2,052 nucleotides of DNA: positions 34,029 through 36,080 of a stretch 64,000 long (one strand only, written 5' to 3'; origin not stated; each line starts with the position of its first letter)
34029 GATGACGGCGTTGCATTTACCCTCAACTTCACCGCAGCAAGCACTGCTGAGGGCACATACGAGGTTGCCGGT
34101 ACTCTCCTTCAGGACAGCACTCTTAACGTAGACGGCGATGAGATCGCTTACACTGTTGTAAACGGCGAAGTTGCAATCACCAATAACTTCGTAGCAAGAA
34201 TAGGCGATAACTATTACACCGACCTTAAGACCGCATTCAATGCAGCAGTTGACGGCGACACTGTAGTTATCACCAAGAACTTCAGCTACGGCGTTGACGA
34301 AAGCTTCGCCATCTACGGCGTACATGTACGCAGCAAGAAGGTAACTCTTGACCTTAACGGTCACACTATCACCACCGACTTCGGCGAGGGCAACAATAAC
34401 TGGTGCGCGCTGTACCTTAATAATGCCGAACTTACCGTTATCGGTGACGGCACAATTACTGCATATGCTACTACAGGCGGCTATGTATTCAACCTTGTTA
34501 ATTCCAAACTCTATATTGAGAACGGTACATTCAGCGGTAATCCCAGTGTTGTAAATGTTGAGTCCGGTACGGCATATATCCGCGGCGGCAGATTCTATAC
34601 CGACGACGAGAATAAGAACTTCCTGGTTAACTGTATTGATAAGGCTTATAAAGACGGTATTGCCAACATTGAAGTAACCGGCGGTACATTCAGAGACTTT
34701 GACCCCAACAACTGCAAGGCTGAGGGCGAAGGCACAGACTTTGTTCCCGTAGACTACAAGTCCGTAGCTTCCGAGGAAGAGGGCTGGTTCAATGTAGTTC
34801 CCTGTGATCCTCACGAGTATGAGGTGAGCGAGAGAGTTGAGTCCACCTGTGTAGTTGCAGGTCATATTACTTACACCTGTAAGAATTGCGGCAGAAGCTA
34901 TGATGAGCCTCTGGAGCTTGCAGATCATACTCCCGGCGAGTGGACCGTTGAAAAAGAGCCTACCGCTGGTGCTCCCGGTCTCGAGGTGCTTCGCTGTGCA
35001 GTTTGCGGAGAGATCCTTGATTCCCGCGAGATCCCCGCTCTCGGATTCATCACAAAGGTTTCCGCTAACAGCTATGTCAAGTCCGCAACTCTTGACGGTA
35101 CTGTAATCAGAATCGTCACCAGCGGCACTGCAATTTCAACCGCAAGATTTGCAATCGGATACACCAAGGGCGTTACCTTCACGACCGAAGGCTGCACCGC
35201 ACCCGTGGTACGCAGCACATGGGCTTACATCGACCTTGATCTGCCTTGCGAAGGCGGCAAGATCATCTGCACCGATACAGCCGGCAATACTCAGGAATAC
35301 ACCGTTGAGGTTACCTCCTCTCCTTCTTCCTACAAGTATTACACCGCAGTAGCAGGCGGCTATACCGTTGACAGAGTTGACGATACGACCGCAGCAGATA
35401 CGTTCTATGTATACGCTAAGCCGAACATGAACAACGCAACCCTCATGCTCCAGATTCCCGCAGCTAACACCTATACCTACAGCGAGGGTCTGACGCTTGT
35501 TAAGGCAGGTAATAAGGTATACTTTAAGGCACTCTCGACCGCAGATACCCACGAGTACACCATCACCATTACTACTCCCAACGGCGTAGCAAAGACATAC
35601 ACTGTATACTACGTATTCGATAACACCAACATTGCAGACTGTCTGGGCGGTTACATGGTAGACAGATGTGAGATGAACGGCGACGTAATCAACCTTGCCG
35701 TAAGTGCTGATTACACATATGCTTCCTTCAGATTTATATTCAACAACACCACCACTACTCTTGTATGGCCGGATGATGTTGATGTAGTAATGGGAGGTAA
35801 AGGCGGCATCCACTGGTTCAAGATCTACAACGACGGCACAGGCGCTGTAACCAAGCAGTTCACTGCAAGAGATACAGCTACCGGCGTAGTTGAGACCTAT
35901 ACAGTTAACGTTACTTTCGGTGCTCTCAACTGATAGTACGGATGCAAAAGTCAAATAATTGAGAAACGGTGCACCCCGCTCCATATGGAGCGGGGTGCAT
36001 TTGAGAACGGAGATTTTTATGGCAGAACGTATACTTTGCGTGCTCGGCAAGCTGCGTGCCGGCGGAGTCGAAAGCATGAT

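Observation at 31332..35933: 1533-aa secreted protein built from cohesin-like modules and His/Cys mini-modules, with no recognisable anchor or dockerin partner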

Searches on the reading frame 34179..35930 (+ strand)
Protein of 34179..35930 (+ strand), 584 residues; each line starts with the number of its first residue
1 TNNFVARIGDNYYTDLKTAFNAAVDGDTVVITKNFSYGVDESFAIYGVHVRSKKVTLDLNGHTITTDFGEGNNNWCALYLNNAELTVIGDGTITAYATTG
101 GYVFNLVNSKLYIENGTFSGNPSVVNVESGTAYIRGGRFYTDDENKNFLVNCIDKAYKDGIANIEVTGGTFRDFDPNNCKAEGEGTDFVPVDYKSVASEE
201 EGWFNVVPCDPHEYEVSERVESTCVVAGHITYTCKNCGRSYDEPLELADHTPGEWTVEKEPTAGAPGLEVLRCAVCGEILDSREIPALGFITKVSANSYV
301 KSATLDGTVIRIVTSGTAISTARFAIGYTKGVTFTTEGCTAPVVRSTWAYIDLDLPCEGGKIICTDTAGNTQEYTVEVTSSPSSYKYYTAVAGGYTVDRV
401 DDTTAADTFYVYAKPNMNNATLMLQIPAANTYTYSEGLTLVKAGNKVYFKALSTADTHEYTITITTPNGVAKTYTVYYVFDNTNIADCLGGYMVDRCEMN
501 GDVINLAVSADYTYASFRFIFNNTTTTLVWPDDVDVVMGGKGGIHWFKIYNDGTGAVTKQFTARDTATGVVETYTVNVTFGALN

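Call 41: predict_structure(alignment_id=A2)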
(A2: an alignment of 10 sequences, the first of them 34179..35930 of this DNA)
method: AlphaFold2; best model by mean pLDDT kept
length: 584 residues; sequences in the alignment: 10
mean_pLDDT: 79.3   pTM: 0.40
mean pLDDT of the five models: 79.3, 78.4, 77.3, 73.9, 71.7
residues with pLDDT >= 90: 120; 70-90: 331; 50-70: 97; < 50: 36
segments of 3 or more residues with pLDDT < 50: 1-9, 40-43, 179-190, 382-384, 540-542
pLDDT, mean of each block of 10 residues (from residue 1): 46 74 86 76 63 91 82 72 94 79 88 91 82 88 70 67 80 63 43 66 69 74 85 64 79 89 82 89 83 90 89 79 89 88 90 78 86 85 61 84 70 79 85 89 83 84 81 87 76 83 88 87 76 76 72 88 77 89 56
secondary structure, 60 per line:
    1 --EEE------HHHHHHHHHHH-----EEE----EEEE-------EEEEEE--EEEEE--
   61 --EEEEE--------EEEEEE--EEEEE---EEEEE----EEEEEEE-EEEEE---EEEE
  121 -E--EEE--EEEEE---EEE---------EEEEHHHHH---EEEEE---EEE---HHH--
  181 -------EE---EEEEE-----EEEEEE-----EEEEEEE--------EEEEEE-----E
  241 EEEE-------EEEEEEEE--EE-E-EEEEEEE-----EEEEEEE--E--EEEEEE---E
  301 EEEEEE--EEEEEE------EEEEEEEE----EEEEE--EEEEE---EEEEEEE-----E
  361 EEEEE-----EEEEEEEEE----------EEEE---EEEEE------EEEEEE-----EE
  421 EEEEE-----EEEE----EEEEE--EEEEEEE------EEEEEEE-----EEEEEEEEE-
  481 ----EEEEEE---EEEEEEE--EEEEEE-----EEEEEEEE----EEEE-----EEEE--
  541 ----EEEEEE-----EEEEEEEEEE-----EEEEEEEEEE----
elements in order: E3-5 H12-22 E28-30 E35-38 E46-51 E54-58 E63-67 E76-81 E84-88 E92-96 E101-107 E109-113 E117-120 E125-127 E130-134 E138-140 E150-153 H154-158 E162-166 E170-172 E193-197 E203-208 E214-220 E229-234 E240-244 E252-259 E267-273 E279-285 E291-296 E300-306 E309-314 E321-328 E333-337 E340-344 E348-354 E360-365 E371-379 E390-393 E397-401 E408-413 E419-425 E431-434 E439-443 E446-452 E459-465 E471-479 E485-490 E494-500 E503-508 E514-521 E526-529 E535-538 E545-550 E556-565 E571-580

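Call 43: fold_search(model_id=the predicted structure, library=pdb)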
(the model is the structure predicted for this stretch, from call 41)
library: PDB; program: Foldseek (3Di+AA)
matches with E <= 10: 1868; with E <= 0.001: 195
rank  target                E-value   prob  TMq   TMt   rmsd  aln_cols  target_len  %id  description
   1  3b43                  1.0e-09  1.00  0.15  0.15  26.9       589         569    7  I-band fragment I65-I70 from titin (released 2008-01-22)
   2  4aq1_A                2.2e-08  1.00  0.18  0.15  39.5       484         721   11  Structure of the SbsB S-layer protein of Geobacillus stearothermophilus PV72p2 in complex with nanobody KB6 (released 2012-06-13)
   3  6dms                  1.0e-07  1.00  0.20  0.17  19.7       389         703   12  Endo-fucoidan hydrolase MfFcnA4_H294Q from glycoside hydrolase family 107 (released 2018-10-03)
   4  9g93_A                1.4e-07  1.00  0.12  0.12  45.3       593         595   12  CryoET structure of the in vitro grown Bacillus anthracis Sap S-layer (released 2024-12-18)
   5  9ijj_C                1.9e-07  1.00  0.14  0.10  24.2       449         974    8  In situ structure of the central apparatus in mouse sperm axoneme. (released 2025-06-04)
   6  6dlh                  2.2e-07  1.00  0.19  0.17  12.0       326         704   10  Endo-fucoidan hydrolase MfFcnA4 from glycoside hydrolase family 107 (released 2018-10-03)
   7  8opr_A                2.5e-07  1.00  0.13  0.12  34.9       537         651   11  Structure of the EA1 surface layer of Bacillus anthracis (released 2023-11-08)
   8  7ol2_A                2.5e-07  1.00  0.13  0.13  31.0       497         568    9  Crystal structure of mouse contactin 1 immunoglobulin domains (released 2022-12-14)
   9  9ba5_A                2.8e-07  1.00  0.16  0.16  28.4       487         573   11  Cross-linked Contactin 2 Ig1-Ig6 (released 2024-07-17)
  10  7ol4_A                3.0e-07  1.00  0.13  0.13  30.2       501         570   10  Mouse contactin-1 neurofascin-155 immunoglobulin domains adhesion complex (released 2022-12-14)
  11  8k53_B                3.2e-07  1.00  0.14  0.15  27.6       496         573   10  Structure of the Dimeric Human CNTN2 Ig 1-6-FNIII 1-2 Domain in an Asymmetric State (released 2023-12-06)
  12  4aq1_C                3.5e-07  1.00  0.12  0.12  44.5       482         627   11  Structure of the SbsB S-layer protein of Geobacillus stearothermophilus PV72p2 in complex with nanobody KB6 (released 2012-06-13)
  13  9ijj_E                3.6e-07  1.00  0.14  0.16  25.3       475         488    9  In situ structure of the central apparatus in mouse sperm axoneme. (released 2025-06-04)
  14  5dzx_A                4.3e-07  1.00  0.16  0.21  20.5       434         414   10  Protocadherin beta 6 extracellular cadherin domains 1-4 (released 2016-05-04)
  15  8a0y_A                4.8e-07  1.00  0.16  0.16  26.3       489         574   12  Crystal structure of mouse contactin 2 immunoglobulin domains (released 2023-11-01)
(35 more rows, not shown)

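Call 49: search_solved_structures(query=A2, max_evalue=10)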
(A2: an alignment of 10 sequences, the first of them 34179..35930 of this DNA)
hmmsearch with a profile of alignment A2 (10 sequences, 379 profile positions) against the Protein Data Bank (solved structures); distinct sequences matched with E-value up to 10: 30.
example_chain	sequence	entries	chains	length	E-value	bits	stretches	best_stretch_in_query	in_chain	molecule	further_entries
9qa6_A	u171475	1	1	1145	1.2e-12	50.7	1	6-148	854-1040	IgA protease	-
5v3g_D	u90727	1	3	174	1.9e-05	27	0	19-45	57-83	PR domain zinc finger protein 9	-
5egb_A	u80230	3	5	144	5.3e-05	25.6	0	19-45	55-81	Histone-lysine N-methyltransferase PRDM9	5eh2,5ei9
2i13_A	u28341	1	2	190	0.00074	21.8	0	17-45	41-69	Aart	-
1x6e_A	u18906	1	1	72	0.08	15.1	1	15-45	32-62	Zinc finger protein 24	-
9s8b_C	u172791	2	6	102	0.095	14.8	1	108-170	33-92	Phosphocarrier protein HPr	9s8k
1mey_C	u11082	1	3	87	0.14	14.3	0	16-45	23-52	CONSENSUS ZINC FINGER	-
4xwj_B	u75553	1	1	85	0.14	14.3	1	107-170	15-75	Phosphocarrier protein HPr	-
1ggr_B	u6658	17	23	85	0.16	14.1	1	107-170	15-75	PHOSPHOCARRIER PROTEIN HPR | HISTIDINE-CONTAINING PHOSPHOCARRIER PROTEIN HPR | PHOSPHO-HPR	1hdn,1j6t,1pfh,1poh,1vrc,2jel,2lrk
3ccd_A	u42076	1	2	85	0.17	14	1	107-170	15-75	Phosphocarrier protein HPr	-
1cm2_A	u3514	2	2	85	0.19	13.9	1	108-170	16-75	HISTIDINE-CONTAINING PROTEIN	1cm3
1opd_A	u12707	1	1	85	0.22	13.6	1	107-170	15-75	HISTIDINE-CONTAINING PROTEIN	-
5af2_A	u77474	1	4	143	0.34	13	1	166-250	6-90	VP3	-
2yte_A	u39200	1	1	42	0.45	12.6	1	21-47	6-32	Zinc finger protein 473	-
8jpy_A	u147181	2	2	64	0.59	12.2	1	16-44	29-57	Insulinoma-associated protein 1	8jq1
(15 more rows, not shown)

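Call 51: search_solved_structures(query=A2, max_evalue=0.00001, show_alignments=1)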
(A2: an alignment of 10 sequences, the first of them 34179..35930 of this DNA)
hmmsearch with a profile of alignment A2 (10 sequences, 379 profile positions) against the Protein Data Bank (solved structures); distinct sequences matched with E-value up to 0.00001: 1.
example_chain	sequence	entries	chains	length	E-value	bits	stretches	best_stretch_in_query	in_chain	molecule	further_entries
9qa6_A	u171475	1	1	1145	1.2e-12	50.7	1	6-148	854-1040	IgA protease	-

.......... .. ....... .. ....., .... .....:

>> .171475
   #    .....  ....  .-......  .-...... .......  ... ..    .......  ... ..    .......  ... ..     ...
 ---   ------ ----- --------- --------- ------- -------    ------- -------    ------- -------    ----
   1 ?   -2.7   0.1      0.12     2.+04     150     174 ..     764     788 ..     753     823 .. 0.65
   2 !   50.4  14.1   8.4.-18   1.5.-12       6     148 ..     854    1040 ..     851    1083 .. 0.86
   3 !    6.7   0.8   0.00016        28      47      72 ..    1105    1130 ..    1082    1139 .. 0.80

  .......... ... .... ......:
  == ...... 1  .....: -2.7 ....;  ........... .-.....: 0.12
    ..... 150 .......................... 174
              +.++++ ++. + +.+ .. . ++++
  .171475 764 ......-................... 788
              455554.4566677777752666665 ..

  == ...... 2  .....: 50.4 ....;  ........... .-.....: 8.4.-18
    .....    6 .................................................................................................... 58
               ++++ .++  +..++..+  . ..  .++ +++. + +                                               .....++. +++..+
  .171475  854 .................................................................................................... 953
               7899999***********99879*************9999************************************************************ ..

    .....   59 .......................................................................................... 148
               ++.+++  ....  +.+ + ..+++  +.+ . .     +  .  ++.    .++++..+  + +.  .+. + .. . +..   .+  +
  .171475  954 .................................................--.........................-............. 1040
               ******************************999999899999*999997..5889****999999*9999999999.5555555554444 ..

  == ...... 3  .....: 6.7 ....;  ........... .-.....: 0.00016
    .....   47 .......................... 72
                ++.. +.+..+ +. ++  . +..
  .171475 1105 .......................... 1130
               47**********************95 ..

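Call 70: fold_search(model_id=the predicted structure, library=viral)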
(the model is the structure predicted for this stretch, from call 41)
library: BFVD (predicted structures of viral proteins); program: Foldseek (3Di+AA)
matches with E <= 10: 1180; with E <= 0.001: 160
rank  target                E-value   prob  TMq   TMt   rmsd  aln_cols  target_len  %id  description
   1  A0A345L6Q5            1.6e-10  1.00  0.16  0.20  23.1       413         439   14  Uncharacterized protein [Serratia phage Scapp]
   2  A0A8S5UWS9            1.2e-09  1.00  0.16  0.12  29.3       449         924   10  Uncharacterized protein [Siphoviridae sp. ctzO58]
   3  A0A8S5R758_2          3.5e-09  1.00  0.17  0.12  19.5       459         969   11  Tail protein [virus sp. ctee23]
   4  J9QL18                7.0e-09  1.00  0.13  0.07  35.2       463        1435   13  Putative tail protein pb4 [Pectobacterium phage My1]
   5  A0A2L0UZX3            1.4e-08  1.00  0.14  0.08  34.3       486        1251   12  Extracellular serine proteinase [Agrobacterium phage Atu_ph07]
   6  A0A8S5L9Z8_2          2.0e-08  1.00  0.22  0.14  33.6       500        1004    9  Binding domain, N-terminal [Myoviridae sp. ctPuP5]
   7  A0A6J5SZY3            2.3e-08  1.00  0.25  0.14  19.8       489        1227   10  Ig [uncultured Caudovirales phage]
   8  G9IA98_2              3.1e-08  1.00  0.12  0.09  27.9       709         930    9  (no name in the UniProt tables at hand)
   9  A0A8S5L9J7            3.4e-08  1.00  0.13  0.08  25.3       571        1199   10  Cellulase [Myoviridae sp. ctPuP5]
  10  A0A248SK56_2          5.0e-08  1.00  0.20  0.12  21.7       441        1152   11  (no name in the UniProt tables at hand)
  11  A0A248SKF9            6.3e-08  1.00  0.17  0.11  36.3       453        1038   12  (no name in the UniProt tables at hand)
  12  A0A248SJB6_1          1.2e-07  1.00  0.17  0.11  29.2       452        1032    9  (no name in the UniProt tables at hand)
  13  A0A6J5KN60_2          1.2e-07  1.00  0.12  0.08  34.9       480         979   13  Tip attachment protein J (Fragment) [uncultured Caudovirales phage]
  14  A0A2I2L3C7            1.6e-07  1.00  0.16  0.14  24.8       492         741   10  Immunoglobulin-like fold protein [Orpheovirus IHUMI-LCC2]
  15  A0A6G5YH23            1.7e-07  1.00  0.15  0.17  19.6       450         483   10  (no name in the UniProt tables at hand)
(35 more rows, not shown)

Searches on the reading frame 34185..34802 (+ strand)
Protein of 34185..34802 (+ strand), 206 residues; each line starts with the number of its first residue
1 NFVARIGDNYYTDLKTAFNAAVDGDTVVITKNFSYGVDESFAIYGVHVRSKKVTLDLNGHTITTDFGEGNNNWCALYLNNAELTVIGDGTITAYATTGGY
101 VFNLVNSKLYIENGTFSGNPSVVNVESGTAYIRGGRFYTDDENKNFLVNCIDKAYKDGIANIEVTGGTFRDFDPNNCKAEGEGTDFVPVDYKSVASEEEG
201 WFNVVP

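Call 7: search_protein_families(library=pfam, proteins=[window:34185-34802:+], max_evalue=5)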
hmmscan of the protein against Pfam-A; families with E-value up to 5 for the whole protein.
window:34185-34802:+ (206 aa): 0 families

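Call 67: search_solved_structures(query=A4, max_evalue=10)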
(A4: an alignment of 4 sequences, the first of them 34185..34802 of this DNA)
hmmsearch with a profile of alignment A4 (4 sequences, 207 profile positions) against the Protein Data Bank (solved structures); distinct sequences matched with E-value up to 10: 0.

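Call 68: search_protein_families(library=phrogs, proteins=[window:34185-34802:+], max_evalue=1)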
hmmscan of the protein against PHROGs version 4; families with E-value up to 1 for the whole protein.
window:34185-34802:+ (206 aa): 3 families
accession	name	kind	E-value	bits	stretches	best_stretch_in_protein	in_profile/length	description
phrog_24008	-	DNA, RNA and nucleotide metabolism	0.013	14.3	1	132-183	70-121/1006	helicase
phrog_10069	-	unknown function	0.054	14.5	1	39-91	44-96/121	-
phrog_25957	-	unknown function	0.4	11.8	0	164-182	18-36/45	-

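Call 87: search_protein_families(library=ncbifam, proteins=[window:34185-34802:+], max_evalue=10)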
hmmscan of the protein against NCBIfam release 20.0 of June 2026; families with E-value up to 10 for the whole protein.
window:34185-34802:+ (206 aa): 2 families
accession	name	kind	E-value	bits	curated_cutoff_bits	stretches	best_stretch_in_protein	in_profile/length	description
NF053793.1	beta_CO2some_N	equivalog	0.15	11.9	100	1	79-134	10-67/118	beta-carboxysome scaffolding protein CcmN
NF011532.0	PRK14973.1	equivalog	0.19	9.4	930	1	49-75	38-64/936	DNA topoisomerase I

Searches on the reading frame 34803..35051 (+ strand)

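Call 7: search_protein_families(library=pfam, proteins=[window:34803-35051:+], max_evalue=5)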
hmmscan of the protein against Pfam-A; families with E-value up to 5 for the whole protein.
window:34803-35051:+ (83 aa): 18 families
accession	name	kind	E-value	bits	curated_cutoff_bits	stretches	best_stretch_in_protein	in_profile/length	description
PF24460.1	DUF7575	-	0.00083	19.1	28.5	1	25-38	5-18/28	Domain of unknown function (DUF7575)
PF00096.32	zf-C2H2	-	0.0025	18.6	25.2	1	24-42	1-19/23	Zinc finger, C2H2 type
PF21349.2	RUBY_RBDX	-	0.0026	17.6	26.5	1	64-79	2-17/30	Rubrerythrin, rubredoxin-like domain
PF13913.12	zf-C2HC_2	-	0.0035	17.4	27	1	25-43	4-21/25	zinc-finger of a C2HC-type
PF05191.20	ADK_lid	-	0.0064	16.8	26.6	1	25-34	3-12/36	Adenylate kinase, active site lid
PF08271.17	Zn_Ribbon_TF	-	0.009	16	29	2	24-31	20-27/43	TFIIB zinc-binding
PF06397.17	Desulfoferrod_N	-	0.018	15.1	23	1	60-71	4-15/36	Desulfoferrodoxin, N-terminal domain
PF13894.12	zf-C2H2_4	-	0.019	16.1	27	1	24-42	1-19/24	C2H2-type zinc finger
PF13917.11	zf-CCHC_3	-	0.026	14.9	27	1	15-31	9-26/41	Zinc knuckle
PF18439.7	zf_UBZ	-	0.059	13.5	25.6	1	23-42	2-20/32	Ubiquitin-Binding Zinc Finger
PF02748.20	PyrI_C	-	0.1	12.9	23.4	0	18-35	28-45/48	Aspartate carbamoyltransferase regulatory chain, metal binding domain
PF18716.7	VATC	-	0.11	12.8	26.6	0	62-74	3-15/43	Vms1-associating treble clef domain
PF05810.19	NinF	-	0.11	12.8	27.5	1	25-33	1-9/25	NinF protein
PF13717.11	Zn_ribbon_4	-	0.12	12.8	30.3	0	24-32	26-34/36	zinc-ribbon domain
PF08209.17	Sgf11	-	0.14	12.2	26.4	1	23-32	4-13/33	Sgf11 (transcriptional regulation protein)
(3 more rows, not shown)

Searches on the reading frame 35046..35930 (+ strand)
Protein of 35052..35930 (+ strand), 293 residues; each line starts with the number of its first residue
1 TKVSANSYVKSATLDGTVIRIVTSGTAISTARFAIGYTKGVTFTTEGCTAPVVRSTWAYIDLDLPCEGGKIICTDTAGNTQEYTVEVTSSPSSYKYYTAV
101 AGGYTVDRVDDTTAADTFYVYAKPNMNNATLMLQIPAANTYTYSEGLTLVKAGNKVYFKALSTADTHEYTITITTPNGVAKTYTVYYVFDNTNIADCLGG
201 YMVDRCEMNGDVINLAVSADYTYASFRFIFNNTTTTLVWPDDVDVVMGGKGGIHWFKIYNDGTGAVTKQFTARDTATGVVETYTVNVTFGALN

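Call 7: search_protein_families(library=pfam, proteins=[window:35052-35930:+], max_evalue=5)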
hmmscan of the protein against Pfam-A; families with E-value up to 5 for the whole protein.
window:35052-35930:+ (293 aa): 1 family
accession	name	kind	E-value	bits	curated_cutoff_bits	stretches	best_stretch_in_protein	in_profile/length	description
PF10916.13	DUF2712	-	0.7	11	22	1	109-190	19-108/111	Protein of unknown function (DUF2712)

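Call 18: find_homologous_proteins(query=window:35052-35930:+, max_evalue=0.001)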
Query window:35052-35930:+ (293 aa): 6 proteins with E <= 0.001 among 1517 candidates.
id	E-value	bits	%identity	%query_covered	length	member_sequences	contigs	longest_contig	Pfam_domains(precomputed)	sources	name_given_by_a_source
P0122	4.5e-177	605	96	99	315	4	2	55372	-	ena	-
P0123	1.4e-133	463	77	100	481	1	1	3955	-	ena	-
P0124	2.4e-64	236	46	100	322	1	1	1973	-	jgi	-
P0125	1.1e-61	227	47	100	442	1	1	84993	-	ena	-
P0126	2.0e-55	206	44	99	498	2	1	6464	-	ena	-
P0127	2.9e-48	183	42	99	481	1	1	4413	-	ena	-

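Call 68: search_protein_families(library=phrogs, proteins=[window:35052-35930:+], max_evalue=1)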
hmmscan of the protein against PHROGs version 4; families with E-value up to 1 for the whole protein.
window:35052-35930:+ (293 aa): 1 family
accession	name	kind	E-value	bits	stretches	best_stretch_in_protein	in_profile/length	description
phrog_32386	-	unknown function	0.1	13.2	1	136-189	20-72/163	-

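Call 78: find_encoding_contigs(protein=P0125, flank=9000, max_places=1)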
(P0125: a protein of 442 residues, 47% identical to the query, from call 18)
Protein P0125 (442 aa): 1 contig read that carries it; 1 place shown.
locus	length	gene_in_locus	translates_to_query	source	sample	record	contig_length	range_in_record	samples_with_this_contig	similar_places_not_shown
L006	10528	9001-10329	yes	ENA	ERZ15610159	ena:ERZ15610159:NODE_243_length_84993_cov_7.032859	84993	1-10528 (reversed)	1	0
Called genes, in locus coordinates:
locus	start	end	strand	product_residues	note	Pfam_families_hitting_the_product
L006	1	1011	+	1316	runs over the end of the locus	-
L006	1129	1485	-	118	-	PF02481:DNA_processg_A (faint), PF10686:YAcAr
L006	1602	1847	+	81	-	PF12844:HTH_19 (weak), PF01381:HTH_3 (weak)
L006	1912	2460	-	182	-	PF21349:RUBY_RBDX, PF02915:Rubrerythrin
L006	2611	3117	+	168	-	-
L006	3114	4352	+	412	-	PF06245:DUF1015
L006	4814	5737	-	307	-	-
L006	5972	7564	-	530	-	-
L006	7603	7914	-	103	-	-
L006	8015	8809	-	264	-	-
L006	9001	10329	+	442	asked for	-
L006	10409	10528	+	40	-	?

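Call 87: search_protein_families(library=ncbifam, proteins=[window:35052-35930:+], max_evalue=10)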
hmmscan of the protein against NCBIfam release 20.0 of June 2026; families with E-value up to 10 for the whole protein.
window:35052-35930:+ (293 aa): 1 family
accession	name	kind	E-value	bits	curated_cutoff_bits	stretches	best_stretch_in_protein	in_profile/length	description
NF010524.0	PRK13922.14-4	equivalog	0.47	9.5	332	1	68-147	121-199/270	rod shape-determining protein MreC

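Call 90: find_related_loci(query=A5, collection=metagenome_contigs, flank=10000)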
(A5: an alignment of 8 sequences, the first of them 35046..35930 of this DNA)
Query A5 (295 aa) in metagenome_contigs; peptide patterns used: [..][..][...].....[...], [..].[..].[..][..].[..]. (x = any residue, [..] = any of these).
113 stretches matched a pattern; 2 encode a relative of the query (tblastn E <= 1e-3); 2 distinct loci.
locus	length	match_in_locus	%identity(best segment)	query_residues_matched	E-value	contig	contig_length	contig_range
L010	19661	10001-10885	98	1-295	0e+0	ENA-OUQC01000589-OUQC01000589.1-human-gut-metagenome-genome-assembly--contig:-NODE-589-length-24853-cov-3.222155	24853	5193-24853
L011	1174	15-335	50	186-292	7e-26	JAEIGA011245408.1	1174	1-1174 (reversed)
